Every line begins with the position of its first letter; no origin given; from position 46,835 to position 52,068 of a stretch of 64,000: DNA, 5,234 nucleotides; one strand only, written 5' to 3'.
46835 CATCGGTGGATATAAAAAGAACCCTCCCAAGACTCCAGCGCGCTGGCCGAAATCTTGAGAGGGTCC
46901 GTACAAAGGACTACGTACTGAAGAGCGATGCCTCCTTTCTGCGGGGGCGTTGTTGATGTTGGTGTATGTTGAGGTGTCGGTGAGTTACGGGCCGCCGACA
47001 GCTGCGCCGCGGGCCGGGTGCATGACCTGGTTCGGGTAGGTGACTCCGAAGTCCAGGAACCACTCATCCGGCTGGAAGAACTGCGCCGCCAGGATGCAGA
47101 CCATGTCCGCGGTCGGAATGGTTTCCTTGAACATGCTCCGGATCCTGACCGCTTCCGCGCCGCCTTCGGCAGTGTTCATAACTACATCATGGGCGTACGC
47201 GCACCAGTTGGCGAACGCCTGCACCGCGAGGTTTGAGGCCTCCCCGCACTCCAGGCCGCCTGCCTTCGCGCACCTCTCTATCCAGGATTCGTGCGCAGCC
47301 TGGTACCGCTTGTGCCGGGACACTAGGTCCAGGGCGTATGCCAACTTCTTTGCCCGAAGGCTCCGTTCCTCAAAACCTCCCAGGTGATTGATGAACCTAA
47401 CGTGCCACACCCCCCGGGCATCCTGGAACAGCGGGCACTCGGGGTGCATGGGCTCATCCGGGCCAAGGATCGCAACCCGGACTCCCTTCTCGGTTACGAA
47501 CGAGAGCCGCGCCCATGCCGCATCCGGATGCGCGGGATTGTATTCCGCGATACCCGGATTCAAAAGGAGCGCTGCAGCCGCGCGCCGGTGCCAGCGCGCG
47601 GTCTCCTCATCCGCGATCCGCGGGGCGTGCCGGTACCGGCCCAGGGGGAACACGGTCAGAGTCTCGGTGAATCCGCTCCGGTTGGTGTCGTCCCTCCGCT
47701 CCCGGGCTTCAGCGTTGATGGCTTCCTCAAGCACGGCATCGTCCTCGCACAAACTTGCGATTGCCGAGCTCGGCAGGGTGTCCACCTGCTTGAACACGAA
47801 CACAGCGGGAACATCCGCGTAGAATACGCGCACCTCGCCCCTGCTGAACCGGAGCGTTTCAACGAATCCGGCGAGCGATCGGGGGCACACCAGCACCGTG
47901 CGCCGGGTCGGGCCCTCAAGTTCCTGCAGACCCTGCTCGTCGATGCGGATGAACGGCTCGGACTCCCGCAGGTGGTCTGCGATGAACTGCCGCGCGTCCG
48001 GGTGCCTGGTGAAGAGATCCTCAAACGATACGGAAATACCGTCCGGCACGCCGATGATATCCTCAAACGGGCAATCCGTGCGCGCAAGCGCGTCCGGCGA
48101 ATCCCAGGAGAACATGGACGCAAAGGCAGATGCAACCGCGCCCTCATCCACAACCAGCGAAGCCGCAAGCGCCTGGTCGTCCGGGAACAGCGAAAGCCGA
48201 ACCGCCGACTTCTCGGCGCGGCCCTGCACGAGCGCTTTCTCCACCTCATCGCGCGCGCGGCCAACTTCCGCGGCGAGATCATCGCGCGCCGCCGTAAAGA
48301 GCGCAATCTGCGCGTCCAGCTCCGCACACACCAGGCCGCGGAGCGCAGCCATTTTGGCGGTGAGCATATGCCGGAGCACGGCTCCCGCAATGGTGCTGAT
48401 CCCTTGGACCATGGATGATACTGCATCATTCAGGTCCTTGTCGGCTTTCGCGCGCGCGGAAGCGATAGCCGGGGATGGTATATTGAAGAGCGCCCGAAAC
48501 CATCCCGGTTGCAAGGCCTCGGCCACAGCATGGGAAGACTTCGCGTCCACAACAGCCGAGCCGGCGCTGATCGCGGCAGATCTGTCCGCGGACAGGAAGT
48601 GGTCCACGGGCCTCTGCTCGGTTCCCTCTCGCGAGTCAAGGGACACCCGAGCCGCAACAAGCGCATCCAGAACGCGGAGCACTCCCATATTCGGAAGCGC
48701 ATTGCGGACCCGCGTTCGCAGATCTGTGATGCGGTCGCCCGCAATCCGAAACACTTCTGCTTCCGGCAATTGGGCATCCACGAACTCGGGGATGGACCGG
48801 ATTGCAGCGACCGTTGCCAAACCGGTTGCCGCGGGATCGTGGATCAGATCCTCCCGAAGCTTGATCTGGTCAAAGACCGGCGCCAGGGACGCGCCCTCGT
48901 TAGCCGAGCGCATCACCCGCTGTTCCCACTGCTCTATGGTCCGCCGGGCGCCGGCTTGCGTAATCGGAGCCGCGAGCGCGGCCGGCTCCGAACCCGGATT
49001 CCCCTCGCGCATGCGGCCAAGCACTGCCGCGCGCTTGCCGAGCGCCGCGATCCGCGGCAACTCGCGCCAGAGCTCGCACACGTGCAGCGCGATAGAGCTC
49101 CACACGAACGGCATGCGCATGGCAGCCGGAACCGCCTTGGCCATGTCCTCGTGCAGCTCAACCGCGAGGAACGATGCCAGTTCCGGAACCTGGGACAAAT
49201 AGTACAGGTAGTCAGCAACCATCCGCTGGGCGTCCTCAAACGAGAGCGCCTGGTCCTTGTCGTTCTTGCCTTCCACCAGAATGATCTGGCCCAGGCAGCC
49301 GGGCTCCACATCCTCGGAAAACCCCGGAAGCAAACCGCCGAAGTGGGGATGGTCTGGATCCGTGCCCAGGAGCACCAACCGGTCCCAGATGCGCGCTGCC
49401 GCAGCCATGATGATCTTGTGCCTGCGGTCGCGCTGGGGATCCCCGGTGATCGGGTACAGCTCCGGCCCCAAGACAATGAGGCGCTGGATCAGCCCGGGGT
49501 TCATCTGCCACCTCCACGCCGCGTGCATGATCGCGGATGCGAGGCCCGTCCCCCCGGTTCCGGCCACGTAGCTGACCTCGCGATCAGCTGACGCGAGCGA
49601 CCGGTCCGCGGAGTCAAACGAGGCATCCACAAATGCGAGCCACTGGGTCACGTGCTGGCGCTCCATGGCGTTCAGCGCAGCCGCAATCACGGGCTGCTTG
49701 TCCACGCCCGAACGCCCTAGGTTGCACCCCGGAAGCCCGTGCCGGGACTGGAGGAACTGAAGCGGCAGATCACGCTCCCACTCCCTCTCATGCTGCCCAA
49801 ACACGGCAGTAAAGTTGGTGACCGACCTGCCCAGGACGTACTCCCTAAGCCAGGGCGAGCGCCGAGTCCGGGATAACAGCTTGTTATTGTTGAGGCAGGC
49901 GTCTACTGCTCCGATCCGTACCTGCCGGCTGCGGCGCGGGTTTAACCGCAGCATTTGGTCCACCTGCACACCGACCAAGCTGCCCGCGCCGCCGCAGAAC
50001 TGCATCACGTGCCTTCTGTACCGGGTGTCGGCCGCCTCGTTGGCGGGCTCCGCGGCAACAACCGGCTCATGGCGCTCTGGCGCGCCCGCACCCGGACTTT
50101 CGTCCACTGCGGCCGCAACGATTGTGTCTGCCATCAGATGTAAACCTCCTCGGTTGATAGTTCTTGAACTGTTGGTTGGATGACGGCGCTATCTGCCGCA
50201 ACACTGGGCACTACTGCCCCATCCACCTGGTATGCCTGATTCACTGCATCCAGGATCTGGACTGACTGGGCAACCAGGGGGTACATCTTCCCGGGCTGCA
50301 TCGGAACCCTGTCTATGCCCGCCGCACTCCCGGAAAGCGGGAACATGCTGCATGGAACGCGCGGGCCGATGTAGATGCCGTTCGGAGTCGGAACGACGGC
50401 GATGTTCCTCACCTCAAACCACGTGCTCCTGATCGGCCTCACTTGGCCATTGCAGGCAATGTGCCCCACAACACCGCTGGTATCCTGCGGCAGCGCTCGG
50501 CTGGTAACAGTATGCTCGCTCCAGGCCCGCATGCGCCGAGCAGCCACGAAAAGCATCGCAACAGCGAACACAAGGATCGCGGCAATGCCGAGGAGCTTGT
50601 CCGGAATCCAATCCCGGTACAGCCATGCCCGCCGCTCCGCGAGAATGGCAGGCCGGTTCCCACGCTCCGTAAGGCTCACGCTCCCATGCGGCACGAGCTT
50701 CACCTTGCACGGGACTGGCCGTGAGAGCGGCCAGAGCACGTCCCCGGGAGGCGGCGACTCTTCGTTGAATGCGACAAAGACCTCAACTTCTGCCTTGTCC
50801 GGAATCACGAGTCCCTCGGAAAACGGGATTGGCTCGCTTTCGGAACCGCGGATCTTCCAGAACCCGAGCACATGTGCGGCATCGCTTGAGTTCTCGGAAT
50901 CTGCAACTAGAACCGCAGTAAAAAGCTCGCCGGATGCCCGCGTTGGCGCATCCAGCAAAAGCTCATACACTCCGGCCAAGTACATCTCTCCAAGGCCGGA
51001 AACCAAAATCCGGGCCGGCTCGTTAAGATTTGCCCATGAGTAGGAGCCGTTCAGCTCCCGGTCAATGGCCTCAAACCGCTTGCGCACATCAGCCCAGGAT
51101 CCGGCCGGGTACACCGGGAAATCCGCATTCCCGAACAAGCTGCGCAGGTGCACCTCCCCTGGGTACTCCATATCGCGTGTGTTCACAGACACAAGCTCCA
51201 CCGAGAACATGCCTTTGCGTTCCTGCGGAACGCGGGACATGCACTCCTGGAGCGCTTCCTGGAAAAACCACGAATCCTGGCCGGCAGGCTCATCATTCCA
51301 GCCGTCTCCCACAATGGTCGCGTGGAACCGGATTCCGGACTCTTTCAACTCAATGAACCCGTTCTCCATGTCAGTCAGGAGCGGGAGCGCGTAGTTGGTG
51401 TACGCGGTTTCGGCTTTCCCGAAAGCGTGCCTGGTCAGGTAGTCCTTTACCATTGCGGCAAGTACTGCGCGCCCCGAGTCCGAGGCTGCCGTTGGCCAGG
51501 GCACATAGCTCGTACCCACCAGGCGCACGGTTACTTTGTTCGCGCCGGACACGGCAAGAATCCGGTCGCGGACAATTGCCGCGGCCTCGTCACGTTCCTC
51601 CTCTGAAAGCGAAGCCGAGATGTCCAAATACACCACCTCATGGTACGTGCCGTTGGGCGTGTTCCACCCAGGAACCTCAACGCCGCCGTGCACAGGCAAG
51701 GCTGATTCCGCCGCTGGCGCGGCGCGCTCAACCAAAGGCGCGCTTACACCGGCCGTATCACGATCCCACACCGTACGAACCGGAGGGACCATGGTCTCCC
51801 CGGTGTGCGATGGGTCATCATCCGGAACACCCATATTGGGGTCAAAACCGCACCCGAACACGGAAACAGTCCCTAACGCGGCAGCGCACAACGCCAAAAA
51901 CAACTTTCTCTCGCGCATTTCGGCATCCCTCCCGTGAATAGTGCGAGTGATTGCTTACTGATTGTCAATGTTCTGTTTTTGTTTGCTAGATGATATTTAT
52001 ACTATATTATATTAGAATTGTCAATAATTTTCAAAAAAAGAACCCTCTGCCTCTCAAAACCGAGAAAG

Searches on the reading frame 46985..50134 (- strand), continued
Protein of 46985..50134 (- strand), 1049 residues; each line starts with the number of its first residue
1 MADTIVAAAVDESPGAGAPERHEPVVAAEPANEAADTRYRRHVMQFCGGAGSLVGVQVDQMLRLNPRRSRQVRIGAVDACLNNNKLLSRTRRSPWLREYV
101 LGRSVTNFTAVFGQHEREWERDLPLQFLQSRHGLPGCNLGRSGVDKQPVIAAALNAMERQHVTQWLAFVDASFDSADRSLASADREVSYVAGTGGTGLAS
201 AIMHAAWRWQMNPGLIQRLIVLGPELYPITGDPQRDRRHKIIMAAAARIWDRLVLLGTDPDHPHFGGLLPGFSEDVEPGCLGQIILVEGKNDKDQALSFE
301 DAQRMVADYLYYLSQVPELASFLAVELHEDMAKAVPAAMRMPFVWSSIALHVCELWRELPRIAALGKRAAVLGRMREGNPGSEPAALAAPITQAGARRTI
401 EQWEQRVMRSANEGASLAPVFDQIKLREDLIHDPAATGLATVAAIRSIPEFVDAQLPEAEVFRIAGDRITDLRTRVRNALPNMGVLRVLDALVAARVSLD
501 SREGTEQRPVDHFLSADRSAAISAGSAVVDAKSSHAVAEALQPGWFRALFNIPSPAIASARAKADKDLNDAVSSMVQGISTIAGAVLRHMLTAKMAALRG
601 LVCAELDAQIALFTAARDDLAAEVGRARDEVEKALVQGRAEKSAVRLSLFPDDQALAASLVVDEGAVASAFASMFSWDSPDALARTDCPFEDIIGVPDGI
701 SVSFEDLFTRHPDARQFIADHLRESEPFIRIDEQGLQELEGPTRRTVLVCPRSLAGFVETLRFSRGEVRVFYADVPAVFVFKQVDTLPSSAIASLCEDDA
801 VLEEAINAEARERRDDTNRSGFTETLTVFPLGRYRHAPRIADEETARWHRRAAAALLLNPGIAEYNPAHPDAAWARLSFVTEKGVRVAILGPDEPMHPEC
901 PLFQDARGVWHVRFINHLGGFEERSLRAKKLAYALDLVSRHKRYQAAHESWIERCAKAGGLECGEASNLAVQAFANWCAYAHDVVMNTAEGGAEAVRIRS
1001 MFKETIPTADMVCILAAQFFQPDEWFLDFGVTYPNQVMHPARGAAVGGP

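Call 100: search_protein_families(library=pfam, proteins=[L009:5829-6572:-, L009:5502-5828:-, L009:4718-5479:-, L009:6784-8172:+, L009:8374-9999:+, L010:3723-4151:-, L010:3063-3707:-, L010:2292-3053:-, L010:4399-5772:+, L010:5966-7621:+], max_evalue=0.1)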
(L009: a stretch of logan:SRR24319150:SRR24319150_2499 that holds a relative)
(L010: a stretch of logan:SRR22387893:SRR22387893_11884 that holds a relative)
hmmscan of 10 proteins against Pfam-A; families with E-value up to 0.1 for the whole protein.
L009:5829-6572:- (247 aa): 1 family
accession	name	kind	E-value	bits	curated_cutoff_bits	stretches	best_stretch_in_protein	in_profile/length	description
PF05661.17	DUF808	-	0.031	13.8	28.4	0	179-217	76-113/302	Protein of unknown function (DUF808)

L009:5502-5828:- (108 aa): 3 families
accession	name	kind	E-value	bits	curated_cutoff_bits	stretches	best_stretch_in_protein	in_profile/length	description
PF18110.6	BRCC36_C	-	0.027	15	23.1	0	2-40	30-67/81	BRCC36 C-terminal helical domain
PF21921.2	Ski7_2nd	-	0.048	14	27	1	44-98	39-93/105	Ski7 domain II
PF07262.16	CdiI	-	0.079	13.3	25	1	20-63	34-76/155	CDI immunity protein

L009:4718-5479:- (253 aa): 1 family
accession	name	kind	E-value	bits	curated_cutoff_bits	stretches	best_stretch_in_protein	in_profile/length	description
PF17241.8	Retrotran_gag_4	-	0.032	14.4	23.5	0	4-42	62-100/154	Ty5 Gag N-terminal region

L009:6784-8172:+ (462 aa): 0 families

L009:8374-9999:+ (541 aa): 2 families
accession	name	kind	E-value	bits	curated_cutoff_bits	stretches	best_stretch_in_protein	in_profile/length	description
PF13519.12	VWA_2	-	0.00021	22.3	27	1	70-175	3-106/107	von Willebrand factor type A domain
PF00092.34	VWA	-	0.00028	21.6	23.8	1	67-178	1-117/174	von Willebrand factor type A domain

L010:3723-4151:- (142 aa): 0 families

L010:3063-3707:- (214 aa): 1 family
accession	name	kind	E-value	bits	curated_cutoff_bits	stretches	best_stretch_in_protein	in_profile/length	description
PF07793.16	DUF1631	-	0.036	13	33.7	1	64-130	435-502/741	Protein of unknown function (DUF1631)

L010:2292-3053:- (253 aa): 0 families

L010:4399-5772:+ (457 aa): 1 family
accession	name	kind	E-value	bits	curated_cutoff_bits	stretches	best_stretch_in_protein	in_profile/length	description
PF01627.28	Hpt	-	0.037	14.7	24.6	0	354-396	7-48/84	Hpt domain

L010:5966-7621:+ (551 aa): 1 family
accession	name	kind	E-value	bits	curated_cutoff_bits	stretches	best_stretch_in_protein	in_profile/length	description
PF13519.12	VWA_2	-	0.0016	19.4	27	1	77-180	6-107/107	von Willebrand factor type A domain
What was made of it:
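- On vWA domain: Distant orthologue L010 scores 19.4 bits against VWA_2 (call 100).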

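Call 103: fold_search(model_id=the predicted structure, library=viral)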
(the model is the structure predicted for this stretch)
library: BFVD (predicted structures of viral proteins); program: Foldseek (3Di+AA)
matches with E <= 10: 448; with E <= 0.001: 0
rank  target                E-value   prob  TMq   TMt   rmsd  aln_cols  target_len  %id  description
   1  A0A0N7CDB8            5.4e-03  0.84  0.10  0.19  34.9       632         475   11  Uncharacterized protein [Salmonella phage 38]
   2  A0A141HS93            7.9e-03  0.75  0.09  0.09  31.3       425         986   13  (no name in the UniProt tables at hand)
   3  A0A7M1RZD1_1          1.3e-02  0.15  0.07  0.06  44.5      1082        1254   10  Uncharacterized protein [uncultured phage cr127_1]
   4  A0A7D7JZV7            2.8e-02  0.63  0.09  0.15  55.2       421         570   10  (no name in the UniProt tables at hand)
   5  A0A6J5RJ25            3.5e-02  0.20  0.09  0.12  43.1       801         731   11  Uncharacterized protein [uncultured Caudovirales phage]
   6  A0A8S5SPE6            8.2e-02  0.05  0.05  0.05  55.9      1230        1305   10  Tape measure domain protein [Myoviridae sp. ct7Mg7]
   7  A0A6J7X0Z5            9.0e-02  0.54  0.10  0.16  55.5       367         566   15  Uncharacterized protein [uncultured Caudovirales phage]
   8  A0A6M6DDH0            1.1e-01  0.35  0.08  0.09  61.1       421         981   14  (no name in the UniProt tables at hand)
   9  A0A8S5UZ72            1.6e-01  0.33  0.08  0.11  47.1       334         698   13  Spherulation-specific family 4 [Siphoviridae sp. ctPNJ4]
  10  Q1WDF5                1.6e-01  0.08  0.07  0.07  57.6       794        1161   13  (no name in the UniProt tables at hand)
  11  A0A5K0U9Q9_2          1.6e-01  0.06  0.07  0.08  42.7       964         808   12  Ankyrin repeat protein [Yasminevirus sp. GU-2018]
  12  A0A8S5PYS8            1.7e-01  0.38  0.09  0.10  53.5       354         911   15  Tail fiber protein [Podoviridae sp. ctIlO27]
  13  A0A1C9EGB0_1          1.7e-01  0.08  0.09  0.11  41.7      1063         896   11  Viral structural protein [Acidianus two-tailed phage variant 1]
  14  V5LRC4                1.8e-01  0.12  0.07  0.12  68.2       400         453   14  (no name in the UniProt tables at hand)
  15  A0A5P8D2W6            1.9e-01  0.99  0.10  0.28   6.0       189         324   12  (no name in the UniProt tables at hand)
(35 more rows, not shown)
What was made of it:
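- Tried and rejected: Uninformative (call 103).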

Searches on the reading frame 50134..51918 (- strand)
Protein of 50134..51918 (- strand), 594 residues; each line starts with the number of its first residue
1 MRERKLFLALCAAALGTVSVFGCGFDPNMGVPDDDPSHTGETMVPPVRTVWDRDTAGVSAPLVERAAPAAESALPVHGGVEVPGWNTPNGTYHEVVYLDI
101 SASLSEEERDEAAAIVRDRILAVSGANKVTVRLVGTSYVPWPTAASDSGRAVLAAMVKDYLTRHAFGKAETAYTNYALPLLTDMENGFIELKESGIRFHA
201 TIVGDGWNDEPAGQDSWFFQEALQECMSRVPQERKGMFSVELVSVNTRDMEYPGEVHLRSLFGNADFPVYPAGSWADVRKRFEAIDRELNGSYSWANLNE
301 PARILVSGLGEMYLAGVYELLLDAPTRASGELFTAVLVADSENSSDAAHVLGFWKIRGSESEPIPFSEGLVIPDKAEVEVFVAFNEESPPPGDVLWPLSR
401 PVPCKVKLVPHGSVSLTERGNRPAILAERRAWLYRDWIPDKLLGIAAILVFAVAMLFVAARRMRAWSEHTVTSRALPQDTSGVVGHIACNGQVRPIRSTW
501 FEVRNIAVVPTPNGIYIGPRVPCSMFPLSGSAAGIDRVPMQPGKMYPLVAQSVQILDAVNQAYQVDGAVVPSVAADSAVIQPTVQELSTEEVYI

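Call 6: search_protein_families(library=pfam, proteins=[window:50134-51918:-], max_evalue=1)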
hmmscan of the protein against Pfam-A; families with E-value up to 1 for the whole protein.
window:50134-51918:- (594 aa): 0 families

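Call 7: search_protein_families(library=ncbifam, proteins=[window:50134-51918:-], max_evalue=1)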
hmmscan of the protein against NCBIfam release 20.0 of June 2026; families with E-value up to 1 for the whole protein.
window:50134-51918:- (594 aa): 0 families

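Call 11: search_protein_families(library=padloc, proteins=[window:50134-51918:-], max_evalue=1)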
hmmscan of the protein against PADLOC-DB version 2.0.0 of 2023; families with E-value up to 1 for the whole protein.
window:50134-51918:- (594 aa): 0 families

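Call 14: search_solved_structures(query=window:50134-51918:-, max_evalue=10)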
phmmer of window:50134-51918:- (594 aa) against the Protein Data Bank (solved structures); distinct sequences matched with E-value up to 10: 2.
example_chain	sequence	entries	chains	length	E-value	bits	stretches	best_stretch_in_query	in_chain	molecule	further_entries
6efi_A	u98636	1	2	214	0.14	13.9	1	94-149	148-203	KxYKxGKxW signal domain protein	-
6eff_A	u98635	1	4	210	0.31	12.7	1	94-149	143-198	NCTC10712 Siglec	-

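Call 67: search_solved_structures(query=A7, max_evalue=10)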
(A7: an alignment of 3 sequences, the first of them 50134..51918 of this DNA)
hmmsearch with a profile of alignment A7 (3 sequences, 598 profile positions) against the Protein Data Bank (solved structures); distinct sequences matched with E-value up to 10: 1.
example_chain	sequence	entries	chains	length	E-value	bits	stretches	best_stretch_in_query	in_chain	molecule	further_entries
7ewi_C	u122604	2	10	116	1.1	10.6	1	95-192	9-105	Endoribonuclease MazF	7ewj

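Call 99: search_protein_families(library=phrogs, proteins=[window:50134-51918:-], max_evalue=0.01)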
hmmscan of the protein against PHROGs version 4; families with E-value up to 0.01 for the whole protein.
window:50134-51918:- (594 aa): 0 families
